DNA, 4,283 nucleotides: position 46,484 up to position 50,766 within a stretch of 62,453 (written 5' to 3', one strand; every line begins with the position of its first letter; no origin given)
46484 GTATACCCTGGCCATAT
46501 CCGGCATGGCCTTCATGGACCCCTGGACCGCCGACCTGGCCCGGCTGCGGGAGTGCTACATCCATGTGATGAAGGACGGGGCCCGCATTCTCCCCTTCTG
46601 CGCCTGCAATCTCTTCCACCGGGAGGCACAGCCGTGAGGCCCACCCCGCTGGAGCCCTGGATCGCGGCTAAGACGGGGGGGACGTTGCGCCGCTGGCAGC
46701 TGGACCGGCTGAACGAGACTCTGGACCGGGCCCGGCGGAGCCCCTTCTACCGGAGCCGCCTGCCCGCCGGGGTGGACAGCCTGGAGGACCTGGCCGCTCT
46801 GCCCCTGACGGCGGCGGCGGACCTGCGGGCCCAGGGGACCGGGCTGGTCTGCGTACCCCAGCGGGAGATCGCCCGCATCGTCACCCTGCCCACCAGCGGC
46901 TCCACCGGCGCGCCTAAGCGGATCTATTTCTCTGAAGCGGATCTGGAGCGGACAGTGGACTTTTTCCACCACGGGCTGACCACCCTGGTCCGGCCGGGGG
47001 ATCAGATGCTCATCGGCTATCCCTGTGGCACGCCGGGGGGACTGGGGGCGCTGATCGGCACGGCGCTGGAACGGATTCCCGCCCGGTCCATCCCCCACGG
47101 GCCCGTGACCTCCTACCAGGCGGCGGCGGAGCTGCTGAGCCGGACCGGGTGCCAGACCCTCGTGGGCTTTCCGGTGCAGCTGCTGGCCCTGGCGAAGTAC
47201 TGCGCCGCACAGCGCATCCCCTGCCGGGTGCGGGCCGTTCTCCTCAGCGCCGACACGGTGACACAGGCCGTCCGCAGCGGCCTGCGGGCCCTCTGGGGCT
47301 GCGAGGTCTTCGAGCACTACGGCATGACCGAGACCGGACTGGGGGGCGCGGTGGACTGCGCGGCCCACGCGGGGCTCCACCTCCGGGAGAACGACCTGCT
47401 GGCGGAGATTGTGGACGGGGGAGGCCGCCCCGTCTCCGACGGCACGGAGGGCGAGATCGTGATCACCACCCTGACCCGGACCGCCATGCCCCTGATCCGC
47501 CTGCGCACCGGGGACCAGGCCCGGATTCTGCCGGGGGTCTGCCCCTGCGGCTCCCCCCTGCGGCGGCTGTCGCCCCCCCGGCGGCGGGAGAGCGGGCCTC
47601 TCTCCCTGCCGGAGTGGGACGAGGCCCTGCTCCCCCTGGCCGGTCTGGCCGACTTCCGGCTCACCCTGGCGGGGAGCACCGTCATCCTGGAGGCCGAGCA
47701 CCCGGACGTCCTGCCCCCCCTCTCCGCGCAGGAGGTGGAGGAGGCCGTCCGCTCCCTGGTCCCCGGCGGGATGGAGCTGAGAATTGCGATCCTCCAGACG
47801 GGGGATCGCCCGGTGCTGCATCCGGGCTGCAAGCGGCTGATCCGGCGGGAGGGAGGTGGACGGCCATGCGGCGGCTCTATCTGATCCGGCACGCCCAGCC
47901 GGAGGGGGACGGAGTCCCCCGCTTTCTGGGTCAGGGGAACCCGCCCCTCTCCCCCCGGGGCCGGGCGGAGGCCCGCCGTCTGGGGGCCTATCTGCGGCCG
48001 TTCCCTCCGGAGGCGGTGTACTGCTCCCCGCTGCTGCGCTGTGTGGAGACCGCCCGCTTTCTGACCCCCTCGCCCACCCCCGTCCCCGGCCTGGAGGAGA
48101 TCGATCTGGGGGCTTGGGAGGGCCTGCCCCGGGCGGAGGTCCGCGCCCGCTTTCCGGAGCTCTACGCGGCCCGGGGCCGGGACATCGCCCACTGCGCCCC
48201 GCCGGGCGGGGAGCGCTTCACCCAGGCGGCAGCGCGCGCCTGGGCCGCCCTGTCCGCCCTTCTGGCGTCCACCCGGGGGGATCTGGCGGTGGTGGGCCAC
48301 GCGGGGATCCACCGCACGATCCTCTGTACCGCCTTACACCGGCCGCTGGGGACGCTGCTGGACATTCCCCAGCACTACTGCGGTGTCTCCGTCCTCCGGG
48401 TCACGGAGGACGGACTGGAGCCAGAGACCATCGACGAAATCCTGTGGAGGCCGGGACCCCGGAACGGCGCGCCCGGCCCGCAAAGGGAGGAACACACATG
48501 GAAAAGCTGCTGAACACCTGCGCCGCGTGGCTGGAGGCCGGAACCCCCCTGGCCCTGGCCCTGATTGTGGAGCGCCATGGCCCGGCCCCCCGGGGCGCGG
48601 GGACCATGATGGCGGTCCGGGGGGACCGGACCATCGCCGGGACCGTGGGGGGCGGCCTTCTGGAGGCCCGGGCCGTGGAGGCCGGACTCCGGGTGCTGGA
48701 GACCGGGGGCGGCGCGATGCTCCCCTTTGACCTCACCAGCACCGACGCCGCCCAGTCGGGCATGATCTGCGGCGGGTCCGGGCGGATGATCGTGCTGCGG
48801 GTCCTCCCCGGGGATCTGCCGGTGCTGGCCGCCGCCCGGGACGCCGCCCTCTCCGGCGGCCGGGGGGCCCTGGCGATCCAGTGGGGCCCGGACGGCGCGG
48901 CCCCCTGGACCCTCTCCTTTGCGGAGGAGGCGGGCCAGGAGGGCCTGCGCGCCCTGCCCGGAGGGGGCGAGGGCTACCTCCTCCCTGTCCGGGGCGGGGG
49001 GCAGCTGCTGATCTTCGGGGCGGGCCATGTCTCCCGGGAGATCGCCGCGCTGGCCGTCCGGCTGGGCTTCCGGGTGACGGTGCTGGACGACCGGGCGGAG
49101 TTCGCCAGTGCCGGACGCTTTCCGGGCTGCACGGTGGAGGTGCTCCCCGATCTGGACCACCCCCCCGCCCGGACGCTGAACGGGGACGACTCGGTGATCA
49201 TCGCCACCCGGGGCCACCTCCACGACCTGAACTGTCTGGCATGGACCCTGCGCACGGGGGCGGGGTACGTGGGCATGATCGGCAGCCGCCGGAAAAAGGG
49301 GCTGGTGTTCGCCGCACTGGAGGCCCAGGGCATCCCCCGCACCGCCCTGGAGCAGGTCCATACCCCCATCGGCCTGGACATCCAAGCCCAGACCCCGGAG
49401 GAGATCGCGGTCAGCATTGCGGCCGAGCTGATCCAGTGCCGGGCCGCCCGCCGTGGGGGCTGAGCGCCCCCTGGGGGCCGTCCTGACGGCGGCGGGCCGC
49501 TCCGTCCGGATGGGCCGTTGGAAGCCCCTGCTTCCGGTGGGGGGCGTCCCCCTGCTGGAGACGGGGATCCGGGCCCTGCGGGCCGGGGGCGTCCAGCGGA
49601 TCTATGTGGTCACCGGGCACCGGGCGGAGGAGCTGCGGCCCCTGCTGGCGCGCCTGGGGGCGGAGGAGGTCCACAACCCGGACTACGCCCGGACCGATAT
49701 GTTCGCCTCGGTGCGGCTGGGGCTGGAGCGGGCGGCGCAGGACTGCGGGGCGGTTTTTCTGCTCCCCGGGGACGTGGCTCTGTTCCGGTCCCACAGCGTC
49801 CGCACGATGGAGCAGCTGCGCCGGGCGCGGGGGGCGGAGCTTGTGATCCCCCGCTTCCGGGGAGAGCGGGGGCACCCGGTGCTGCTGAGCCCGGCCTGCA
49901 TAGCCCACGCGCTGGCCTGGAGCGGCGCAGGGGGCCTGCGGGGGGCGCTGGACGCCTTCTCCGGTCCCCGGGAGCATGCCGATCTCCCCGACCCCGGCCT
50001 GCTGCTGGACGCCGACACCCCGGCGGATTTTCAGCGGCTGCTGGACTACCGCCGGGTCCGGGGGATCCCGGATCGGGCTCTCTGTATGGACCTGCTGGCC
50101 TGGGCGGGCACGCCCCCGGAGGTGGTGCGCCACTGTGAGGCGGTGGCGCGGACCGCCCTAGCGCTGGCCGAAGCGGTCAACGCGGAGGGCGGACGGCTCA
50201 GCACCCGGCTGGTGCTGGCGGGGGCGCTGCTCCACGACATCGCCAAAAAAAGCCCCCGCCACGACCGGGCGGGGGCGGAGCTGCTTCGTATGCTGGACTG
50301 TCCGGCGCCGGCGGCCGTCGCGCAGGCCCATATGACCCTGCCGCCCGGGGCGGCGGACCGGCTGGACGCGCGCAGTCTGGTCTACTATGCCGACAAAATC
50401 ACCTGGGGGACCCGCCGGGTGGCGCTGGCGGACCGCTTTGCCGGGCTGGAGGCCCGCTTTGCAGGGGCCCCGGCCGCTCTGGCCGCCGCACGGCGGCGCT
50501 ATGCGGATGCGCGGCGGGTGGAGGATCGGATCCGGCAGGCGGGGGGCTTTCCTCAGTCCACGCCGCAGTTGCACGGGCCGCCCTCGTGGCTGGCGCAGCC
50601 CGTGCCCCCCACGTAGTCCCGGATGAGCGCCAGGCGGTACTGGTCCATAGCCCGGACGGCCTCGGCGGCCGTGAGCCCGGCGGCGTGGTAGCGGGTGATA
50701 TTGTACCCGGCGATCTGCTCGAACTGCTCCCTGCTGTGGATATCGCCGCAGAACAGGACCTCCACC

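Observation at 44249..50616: Seven mutually overlapping genes of unassigned role attached to a Mop-type aldehyde oxidoreductase: candidate undescribed cofactor-tailoring system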

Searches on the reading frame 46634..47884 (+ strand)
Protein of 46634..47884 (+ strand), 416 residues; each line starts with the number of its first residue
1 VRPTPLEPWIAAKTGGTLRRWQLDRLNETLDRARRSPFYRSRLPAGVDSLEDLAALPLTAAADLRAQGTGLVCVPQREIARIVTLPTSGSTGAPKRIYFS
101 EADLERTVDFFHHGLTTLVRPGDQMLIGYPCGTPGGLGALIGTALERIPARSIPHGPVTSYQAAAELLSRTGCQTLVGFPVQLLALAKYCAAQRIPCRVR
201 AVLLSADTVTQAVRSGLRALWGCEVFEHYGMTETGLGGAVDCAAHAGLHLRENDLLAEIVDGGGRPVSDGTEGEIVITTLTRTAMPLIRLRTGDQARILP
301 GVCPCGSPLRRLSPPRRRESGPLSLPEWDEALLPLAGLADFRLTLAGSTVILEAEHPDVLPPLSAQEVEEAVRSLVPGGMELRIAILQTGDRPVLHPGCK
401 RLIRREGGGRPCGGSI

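Call 10: search_protein_families(library=pfam, proteins=[window:46634-47884:+], max_evalue=0.01)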
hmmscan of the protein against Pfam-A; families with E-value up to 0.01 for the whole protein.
window:46634-47884:+ (416 aa): 1 family
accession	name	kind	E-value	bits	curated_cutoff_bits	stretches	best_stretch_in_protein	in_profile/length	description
PF00501.34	AMP-binding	-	7.4e-18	64.9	29.9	1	85-278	168-375/384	AMP-binding enzyme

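Call 11: search_protein_families(library=ncbifam, proteins=[window:46634-47884:+], max_evalue=0.01)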
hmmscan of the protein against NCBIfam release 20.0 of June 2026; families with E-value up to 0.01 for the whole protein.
window:46634-47884:+ (416 aa): 19 families
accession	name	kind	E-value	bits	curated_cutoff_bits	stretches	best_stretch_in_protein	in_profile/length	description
NF045666.1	DVU1553_fam_AMP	equivalog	2.5e-120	401.5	300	1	5-318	2-330/331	DVU_1553 family AMP-dependent CoA ligase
NF041878.1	paak_haloarch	equivalog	3e-38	131.5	700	1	17-312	12-318/427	phenylacetate--CoA ligase PaaK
NF053551.1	FlxY_rubin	equivalog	2.3e-30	105.7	520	2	203-314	208-318/424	flexirubin biosynthesis putative acyl-CoA ligase FlxY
TIGR02155.1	PA_CoA_ligase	equivalog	1.4e-29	102.8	646.3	1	18-313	8-311/422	phenylacetate--CoA ligase PaaK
NF041217.1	BagE_FevW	exception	3.9e-29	101.9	800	1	14-308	9-301/424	bagremycin/ferroverdin synthetase BagE/FevW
TIGR03335.1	F390_ftsA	equivalog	2.8e-18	65.9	458.7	1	24-318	20-329/445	coenzyme F390 synthetase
NF004837.0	PRK06187.1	subfamily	8.2e-08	30.9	476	1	81-241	172-330/531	long-chain-fatty-acid--CoA ligase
TIGR01733.1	AA-adenyl-dom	subfamily_domain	1.1e-07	31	317.4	1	83-278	124-325/409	amino acid adenylation domain-containing protein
NF006754.0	PRK09274.1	equivalog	5.9e-06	24.7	478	1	62-234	160-328/555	fatty acid CoA ligase family protein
NF005291.0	PRK06814.1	equivalog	0.00011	20.3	1349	1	76-235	790-945/1140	acyl-[ACP]--phospholipid O-acyltransferase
NF005877.1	PRK07824.1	equivalog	0.0003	20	345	1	79-254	40-214/362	o-succinylbenzoate--CoA ligase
TIGR02372.1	4_coum_CoA_lig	equivalog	0.0012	17.6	334.7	1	83-236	99-244/386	4-coumarate--CoA ligase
TIGR02304.1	aden_form_hyp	equivalog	0.0017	17.4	251.9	1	160-313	175-320/430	F390 synthetase-related protein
NF006386.0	PRK08633.1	equivalog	0.0017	16.1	1221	1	85-235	788-936/1147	acyl-[ACP]--phospholipid O-acyltransferase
TIGR03098.1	ligase_PEP_1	hypoth_equivalog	0.0022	16.5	592.35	1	78-234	164-314/517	acyl-CoA ligase (AMP-forming), exosortase A system-associated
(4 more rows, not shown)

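Call 38: search_solved_structures(query=window:46634-47881:+, max_evalue=0.001)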
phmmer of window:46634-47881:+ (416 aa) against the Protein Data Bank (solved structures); distinct sequences matched with E-value up to 0.001: 8.
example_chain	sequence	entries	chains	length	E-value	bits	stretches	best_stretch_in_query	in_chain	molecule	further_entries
4r1l_A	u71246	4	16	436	2.9e-32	115.3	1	17-313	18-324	Phenylacetate-coenzyme A ligase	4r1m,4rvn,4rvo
2y27_A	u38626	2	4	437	6.3e-27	97.7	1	3-305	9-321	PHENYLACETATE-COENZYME A LIGASE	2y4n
2y4o_A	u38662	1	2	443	7e-23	84.4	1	14-314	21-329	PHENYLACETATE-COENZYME A LIGASE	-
6wuq_A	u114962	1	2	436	1.4e-22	83.3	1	17-310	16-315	AjiA1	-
6siw_A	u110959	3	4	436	5.4e-21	78.1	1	14-321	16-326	PaaK-like ligase (AMP-dependent synthetase and ligase) | AMP-dependent synthetase and ligase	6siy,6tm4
6siw_B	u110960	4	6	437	5.4e-21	78.1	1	14-321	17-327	PaaK-like ligase (AMP-dependent synthetase and ligase) | AMP-dependent synthetase and ligase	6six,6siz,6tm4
9s3l_A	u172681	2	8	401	2.2e-20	76.2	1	23-357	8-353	Phenylacetate-CoA ligase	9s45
6hdw_A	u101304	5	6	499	3.8e-11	45.7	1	34-312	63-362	2-hydroxyisobutyryl-CoA synthetase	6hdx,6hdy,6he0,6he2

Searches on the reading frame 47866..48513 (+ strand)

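Call 10: search_protein_families(library=pfam, proteins=[window:47866-48513:+], max_evalue=0.01)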
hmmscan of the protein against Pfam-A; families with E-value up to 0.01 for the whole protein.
window:47866-48513:+ (215 aa): 1 family
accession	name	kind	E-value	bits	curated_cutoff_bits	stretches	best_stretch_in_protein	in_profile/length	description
PF00300.27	His_Phos_1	-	1.7e-47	162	21.7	1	4-186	1-188/194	Histidine phosphatase superfamily (branch 1)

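Call 11: search_protein_families(library=ncbifam, proteins=[window:47866-48513:+], max_evalue=0.01)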
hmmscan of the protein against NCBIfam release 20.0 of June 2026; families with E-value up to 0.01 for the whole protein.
window:47866-48513:+ (215 aa): 14 families
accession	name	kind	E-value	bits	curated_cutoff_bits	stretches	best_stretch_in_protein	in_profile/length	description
TIGR03162.1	ribazole_cobC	equivalog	1.6e-36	125.4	162.9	1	4-177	1-176/176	alpha-ribazole phosphatase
NF005567.0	PRK07238.1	equivalog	3.3e-23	82.6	326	1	3-183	179-364/378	bifunctional RNase H/acid phosphatase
NF045917.1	PhserinePhPspA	equivalog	1.5e-18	67.3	350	1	1-162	1-167/211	phosphoserine phosphatase PspA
NF011580.0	PRK15004.1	equivalog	2.1e-17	63.8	250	1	3-174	2-178/203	adenosylcobalamin/alpha-ribazole phosphatase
TIGR03848.1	MSMEG_4193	subfamily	2.9e-13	49.7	203.85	1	5-181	3-188/204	MSMEG_4193 family putative phosphomutase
NF009993.0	PRK13462.1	equivalog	4e-09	36.4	226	1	2-161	6-163/203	acid phosphatase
NF002339.0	PRK01295.1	equivalog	2.9e-07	30.1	316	1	2-128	3-138/206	2,3-bisphosphoglycerate-dependent phosphoglycerate mutase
NF002217.0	PRK01112.1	equivalog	3.6e-07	29.8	320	1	1-63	1-63/228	2,3-bisphosphoglycerate-dependent phosphoglycerate mutase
NF009994.0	PRK13463.1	equivalog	7e-07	29.2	277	1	4-150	5-156/203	phosphoserine phosphatase 1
NF010718.0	PRK14120.1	equivalog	0.00018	20.9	366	1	2-99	5-111/249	phosphoglyceromutase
NF002901.0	PRK03482.1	equivalog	0.0014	18.3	261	1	1-153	1-157/215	2,3-diphosphoglycerate-dependent phosphoglycerate mutase GpmB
NF038349.1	dPGM_arch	equivalog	0.0019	18.1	225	1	6-67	3-65/194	2,3-diphosphoglycerate-dependent phosphoglycerate mutase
TIGR01258.1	pgm_1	subfamily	0.002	17.6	81.7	1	3-66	2-67/245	2,3-bisphosphoglycerate-dependent phosphoglycerate mutase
NF010713.0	PRK14115.1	equivalog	0.004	16.5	305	1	1-65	1-67/248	2,3-diphosphoglycerate-dependent phosphoglycerate mutase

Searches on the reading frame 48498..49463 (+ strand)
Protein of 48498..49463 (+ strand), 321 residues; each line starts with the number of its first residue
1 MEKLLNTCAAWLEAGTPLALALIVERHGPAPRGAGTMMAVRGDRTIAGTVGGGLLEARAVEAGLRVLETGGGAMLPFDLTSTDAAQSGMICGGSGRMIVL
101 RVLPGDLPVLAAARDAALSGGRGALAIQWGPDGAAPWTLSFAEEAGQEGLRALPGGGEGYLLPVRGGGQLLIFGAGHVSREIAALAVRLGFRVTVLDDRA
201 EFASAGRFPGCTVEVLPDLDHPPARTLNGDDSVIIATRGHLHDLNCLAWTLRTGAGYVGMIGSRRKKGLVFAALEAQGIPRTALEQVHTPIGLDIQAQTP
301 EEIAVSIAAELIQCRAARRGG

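Call 10: search_protein_families(library=pfam, proteins=[window:48498-49463:+], max_evalue=0.01)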
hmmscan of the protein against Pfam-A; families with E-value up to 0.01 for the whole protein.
window:48498-49463:+ (321 aa): 3 families
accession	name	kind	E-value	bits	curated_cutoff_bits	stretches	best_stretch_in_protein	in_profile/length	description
PF13478.12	XdhC_C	-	1.2e-42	145.8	29.7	1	170-311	1-125/125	XdhC Rossmann domain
PF02625.21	XdhC_CoxI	-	1.2e-19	70.5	24.3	1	11-77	1-67/68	XdhC and CoxI family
PF01262.27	AlaDh_PNT_C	-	0.0048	16.8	23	1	167-202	28-63/214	Alanine dehydrogenase/PNT, C-terminal domain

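Call 11: search_protein_families(library=ncbifam, proteins=[window:48498-49463:+], max_evalue=0.01)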
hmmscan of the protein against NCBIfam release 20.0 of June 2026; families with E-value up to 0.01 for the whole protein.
window:48498-49463:+ (321 aa): 2 families
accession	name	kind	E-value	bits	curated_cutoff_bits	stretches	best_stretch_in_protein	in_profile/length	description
NF045664.1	XdhC_rel_AOR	equivalog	5.5e-92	308.7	350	2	163-316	190-345/346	XdhC family aldehyde oxidoreductase maturation factor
TIGR02964.1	xanthine_xdhC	equivalog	2.1e-35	122.4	161.6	1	20-312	2-246/246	xanthine dehydrogenase accessory protein XdhC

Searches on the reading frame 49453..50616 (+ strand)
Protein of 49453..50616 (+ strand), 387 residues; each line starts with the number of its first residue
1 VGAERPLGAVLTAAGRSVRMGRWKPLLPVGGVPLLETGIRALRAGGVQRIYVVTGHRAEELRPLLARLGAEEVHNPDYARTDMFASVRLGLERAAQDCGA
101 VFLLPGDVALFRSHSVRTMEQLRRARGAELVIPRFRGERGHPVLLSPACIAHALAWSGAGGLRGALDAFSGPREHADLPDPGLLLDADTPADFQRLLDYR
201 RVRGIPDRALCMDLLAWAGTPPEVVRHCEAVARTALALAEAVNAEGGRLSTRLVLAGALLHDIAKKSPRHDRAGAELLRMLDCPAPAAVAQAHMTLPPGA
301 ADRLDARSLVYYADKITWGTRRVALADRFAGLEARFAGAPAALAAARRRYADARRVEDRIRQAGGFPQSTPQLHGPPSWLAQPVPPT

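Call 10: search_protein_families(library=pfam, proteins=[window:49453-50616:+], max_evalue=0.01)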
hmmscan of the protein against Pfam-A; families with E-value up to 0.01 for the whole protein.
window:49453-50616:+ (387 aa): 2 families
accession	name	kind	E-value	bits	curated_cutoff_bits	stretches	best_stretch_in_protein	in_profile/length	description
PF12804.13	NTP_transf_3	-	3.2e-33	115.6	27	1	9-167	1-155/160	MobA-like NTP transferase domain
PF01966.28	HD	-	1.2e-07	32.4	22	1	225-330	2-114/116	HD domain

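Call 11: search_protein_families(library=ncbifam, proteins=[window:49453-50616:+], max_evalue=0.01)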
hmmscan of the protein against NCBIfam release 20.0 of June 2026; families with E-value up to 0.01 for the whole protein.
window:49453-50616:+ (387 aa): 27 families (the best 25 are shown)
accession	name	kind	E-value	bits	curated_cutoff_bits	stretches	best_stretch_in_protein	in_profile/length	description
NF045665.1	NTPtran_DVU1551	equivalog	1.5e-104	349.8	315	1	8-363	2-357/359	DVU_1551 family NTP transferase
TIGR03310.1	matur_MocA_YgfJ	equivalog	1.9e-34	119.3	186.45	1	9-196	2-188/188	molybdenum cofactor cytidylyltransferase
NF009343.0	PRK12703.1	equivalog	4.2e-10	39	434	1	201-280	165-242/339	tRNA (cytidine(56)-2'-O)-methyltransferase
NF010935.0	PRK14355.1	equivalog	9.6e-10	37.7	718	1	7-131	4-129/459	bifunctional UDP-N-acetylglucosamine diphosphorylase/glucosamine-1-phosphate N-acetyltransferase GlmU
NF010938.0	PRK14358.1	equivalog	1.7e-09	36.8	500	1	4-132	5-133/481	bifunctional N-acetylglucosamine-1-phosphate uridyltransferase/glucosamine-1-phosphate acetyltransferase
TIGR00295.1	TIGR00295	hypoth_equivalog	2.3e-09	37.2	172.35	1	218-283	8-76/164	TIGR00295 family protein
NF045782.1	NicBOxredNboR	equivalog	3.1e-09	36.8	260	1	8-196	10-205/206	nicotine blue oxidoreductase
NF010933.0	PRK14353.1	equivalog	8.5e-09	34.5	505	1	4-138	3-138/453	bifunctional UDP-N-acetylglucosamine diphosphorylase/glucosamine-1-phosphate N-acetyltransferase GlmU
TIGR03202.1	pucB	equivalog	8.8e-08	32.1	235.05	1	9-193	3-192/192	xanthine dehydrogenase accessory protein PucB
TIGR00277.1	HDIG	domain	1.1e-07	31.7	27.6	1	222-280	3-67/84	HDIG domain-containing metalloprotein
TIGR01173.1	glmU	equivalog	4.9e-06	25.7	366.85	1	9-126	3-120/452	bifunctional UDP-N-acetylglucosamine diphosphorylase/glucosamine-1-phosphate N-acetyltransferase GlmU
NF010936.0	PRK14356.1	equivalog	5.3e-06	25.6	666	1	8-131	7-129/456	bifunctional UDP-N-acetylglucosamine diphosphorylase/glucosamine-1-phosphate N-acetyltransferase GlmU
NF011056.0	PRK14489.1-1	equivalog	3.3e-05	23.2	379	1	9-137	8-125/363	bifunctional molybdenum cofactor guanylyltransferase MobA/molybdopterin-guanine dinucleotide biosynthesis adaptor protein MobB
NF010932.0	PRK14352.1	equivalog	3.5e-05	22.7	611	1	5-128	5-131/488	bifunctional UDP-N-acetylglucosamine diphosphorylase/glucosamine-1-phosphate N-acetyltransferase GlmU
NF002741.0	PRK02726.1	equivalog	3.6e-05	23.5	179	1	7-57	8-57/200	molybdenum cofactor guanylyltransferase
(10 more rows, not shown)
